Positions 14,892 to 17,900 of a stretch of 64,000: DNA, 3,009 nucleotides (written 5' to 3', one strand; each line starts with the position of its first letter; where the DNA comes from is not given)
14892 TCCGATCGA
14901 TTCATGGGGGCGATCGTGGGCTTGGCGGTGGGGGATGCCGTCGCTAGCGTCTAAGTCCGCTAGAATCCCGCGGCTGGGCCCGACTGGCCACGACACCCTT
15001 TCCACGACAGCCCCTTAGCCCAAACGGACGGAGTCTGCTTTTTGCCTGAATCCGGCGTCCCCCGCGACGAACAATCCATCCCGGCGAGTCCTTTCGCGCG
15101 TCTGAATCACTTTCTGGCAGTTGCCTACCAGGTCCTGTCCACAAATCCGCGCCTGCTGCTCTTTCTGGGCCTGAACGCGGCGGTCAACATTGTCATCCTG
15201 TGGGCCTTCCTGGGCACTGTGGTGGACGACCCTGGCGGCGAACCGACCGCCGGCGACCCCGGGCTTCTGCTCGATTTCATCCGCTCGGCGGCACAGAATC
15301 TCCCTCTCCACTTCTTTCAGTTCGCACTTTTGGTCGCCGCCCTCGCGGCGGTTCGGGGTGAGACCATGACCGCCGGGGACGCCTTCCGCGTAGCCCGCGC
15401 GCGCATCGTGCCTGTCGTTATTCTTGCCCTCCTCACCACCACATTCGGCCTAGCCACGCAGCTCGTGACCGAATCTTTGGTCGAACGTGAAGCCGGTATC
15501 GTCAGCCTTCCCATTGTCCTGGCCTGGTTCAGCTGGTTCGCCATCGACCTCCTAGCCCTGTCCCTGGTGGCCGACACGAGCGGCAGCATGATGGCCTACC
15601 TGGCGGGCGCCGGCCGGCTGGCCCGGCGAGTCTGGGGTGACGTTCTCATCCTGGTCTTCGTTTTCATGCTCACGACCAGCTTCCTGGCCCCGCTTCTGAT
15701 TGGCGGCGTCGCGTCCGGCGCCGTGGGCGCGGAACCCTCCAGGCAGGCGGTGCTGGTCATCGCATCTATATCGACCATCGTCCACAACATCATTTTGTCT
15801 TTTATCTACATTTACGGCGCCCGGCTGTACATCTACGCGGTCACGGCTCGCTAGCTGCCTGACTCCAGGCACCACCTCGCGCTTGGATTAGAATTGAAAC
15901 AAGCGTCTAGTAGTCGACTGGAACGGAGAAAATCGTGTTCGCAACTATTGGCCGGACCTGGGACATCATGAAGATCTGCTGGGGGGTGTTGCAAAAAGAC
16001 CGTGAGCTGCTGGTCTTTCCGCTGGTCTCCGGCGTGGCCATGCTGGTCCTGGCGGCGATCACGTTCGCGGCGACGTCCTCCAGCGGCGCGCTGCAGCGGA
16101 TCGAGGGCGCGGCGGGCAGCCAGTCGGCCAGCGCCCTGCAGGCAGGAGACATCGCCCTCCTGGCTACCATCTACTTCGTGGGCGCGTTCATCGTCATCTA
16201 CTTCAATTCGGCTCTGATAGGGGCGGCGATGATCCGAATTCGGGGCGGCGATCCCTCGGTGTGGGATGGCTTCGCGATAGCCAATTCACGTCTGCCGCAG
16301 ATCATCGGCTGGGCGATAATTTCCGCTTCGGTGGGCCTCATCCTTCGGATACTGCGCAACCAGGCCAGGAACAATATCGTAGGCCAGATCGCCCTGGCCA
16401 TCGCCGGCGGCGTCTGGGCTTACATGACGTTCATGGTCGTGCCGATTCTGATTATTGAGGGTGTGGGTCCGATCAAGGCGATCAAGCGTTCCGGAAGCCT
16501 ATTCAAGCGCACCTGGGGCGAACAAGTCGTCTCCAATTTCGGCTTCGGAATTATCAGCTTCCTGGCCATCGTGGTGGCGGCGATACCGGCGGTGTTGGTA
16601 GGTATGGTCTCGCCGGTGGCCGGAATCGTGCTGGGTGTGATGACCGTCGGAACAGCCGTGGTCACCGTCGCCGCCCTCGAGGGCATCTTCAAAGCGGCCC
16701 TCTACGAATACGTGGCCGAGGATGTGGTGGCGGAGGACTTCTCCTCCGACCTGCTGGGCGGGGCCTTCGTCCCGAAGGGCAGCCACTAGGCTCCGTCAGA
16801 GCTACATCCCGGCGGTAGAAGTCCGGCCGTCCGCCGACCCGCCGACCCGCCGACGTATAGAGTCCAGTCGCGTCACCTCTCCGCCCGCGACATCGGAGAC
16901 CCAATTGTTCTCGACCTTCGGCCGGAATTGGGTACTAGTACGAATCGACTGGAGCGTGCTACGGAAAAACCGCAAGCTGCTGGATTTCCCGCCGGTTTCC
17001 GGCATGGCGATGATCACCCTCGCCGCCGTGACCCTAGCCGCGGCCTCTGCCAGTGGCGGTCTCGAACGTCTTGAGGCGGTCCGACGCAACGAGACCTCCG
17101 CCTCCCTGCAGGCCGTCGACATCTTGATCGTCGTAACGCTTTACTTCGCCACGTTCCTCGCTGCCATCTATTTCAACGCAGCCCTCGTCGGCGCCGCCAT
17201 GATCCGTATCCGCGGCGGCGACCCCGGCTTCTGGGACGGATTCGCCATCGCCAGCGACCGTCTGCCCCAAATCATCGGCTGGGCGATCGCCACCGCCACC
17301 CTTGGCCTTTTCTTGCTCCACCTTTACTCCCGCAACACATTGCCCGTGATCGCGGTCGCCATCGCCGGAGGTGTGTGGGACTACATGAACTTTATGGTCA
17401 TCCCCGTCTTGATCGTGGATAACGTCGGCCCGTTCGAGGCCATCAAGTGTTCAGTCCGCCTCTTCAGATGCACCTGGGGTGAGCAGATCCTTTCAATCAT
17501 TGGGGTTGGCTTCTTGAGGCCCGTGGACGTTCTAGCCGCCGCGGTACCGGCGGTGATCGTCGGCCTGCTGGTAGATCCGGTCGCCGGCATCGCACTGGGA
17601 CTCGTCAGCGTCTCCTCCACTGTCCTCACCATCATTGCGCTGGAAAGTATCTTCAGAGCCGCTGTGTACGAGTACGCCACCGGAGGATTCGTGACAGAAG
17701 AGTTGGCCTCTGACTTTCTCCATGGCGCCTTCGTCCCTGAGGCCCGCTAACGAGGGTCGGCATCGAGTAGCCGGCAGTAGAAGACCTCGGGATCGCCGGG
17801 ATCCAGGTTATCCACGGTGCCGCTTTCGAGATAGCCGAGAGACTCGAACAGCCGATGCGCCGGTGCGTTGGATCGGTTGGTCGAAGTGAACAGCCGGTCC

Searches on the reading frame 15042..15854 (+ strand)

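Call 38: search_protein_families(library=pfam, proteins=[window:15042-15854:+], max_evalue=0.001)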
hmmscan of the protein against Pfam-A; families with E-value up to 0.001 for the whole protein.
window:15042-15854:+ (270 aa): 1 family
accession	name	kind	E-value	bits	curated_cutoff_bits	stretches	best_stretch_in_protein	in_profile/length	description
PF19656.5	DUF6159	-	3e-08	34.2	27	1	84-269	13-200/204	Family of unknown function (DUF6159)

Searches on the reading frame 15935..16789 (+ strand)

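Call 38: search_protein_families(library=pfam, proteins=[window:15935-16789:+], max_evalue=0.001)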
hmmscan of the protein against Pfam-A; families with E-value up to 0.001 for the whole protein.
window:15935-16789:+ (284 aa): 1 family
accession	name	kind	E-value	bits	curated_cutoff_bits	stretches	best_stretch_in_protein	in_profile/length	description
PF19656.5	DUF6159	-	2.1e-43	149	27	1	75-262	6-199/204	Family of unknown function (DUF6159)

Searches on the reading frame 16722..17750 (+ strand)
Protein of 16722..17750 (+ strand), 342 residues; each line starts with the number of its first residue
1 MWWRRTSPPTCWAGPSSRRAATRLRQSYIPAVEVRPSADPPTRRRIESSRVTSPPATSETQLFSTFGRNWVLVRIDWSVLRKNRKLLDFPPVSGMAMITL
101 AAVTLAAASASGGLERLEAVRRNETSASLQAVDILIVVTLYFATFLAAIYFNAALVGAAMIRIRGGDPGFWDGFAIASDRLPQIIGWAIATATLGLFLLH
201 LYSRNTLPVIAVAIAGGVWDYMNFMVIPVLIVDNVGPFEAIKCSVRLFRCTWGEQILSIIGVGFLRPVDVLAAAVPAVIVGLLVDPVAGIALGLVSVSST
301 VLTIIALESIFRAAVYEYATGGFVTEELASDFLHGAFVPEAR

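Call 38: search_protein_families(library=pfam, proteins=[window:16722-17750:+], max_evalue=0.001)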
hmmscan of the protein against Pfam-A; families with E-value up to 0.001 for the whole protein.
window:16722-17750:+ (342 aa): 1 family
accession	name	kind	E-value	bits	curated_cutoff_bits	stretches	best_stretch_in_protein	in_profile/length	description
PF19656.5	DUF6159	-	6.6e-35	121.3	27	1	134-322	4-200/204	Family of unknown function (DUF6159)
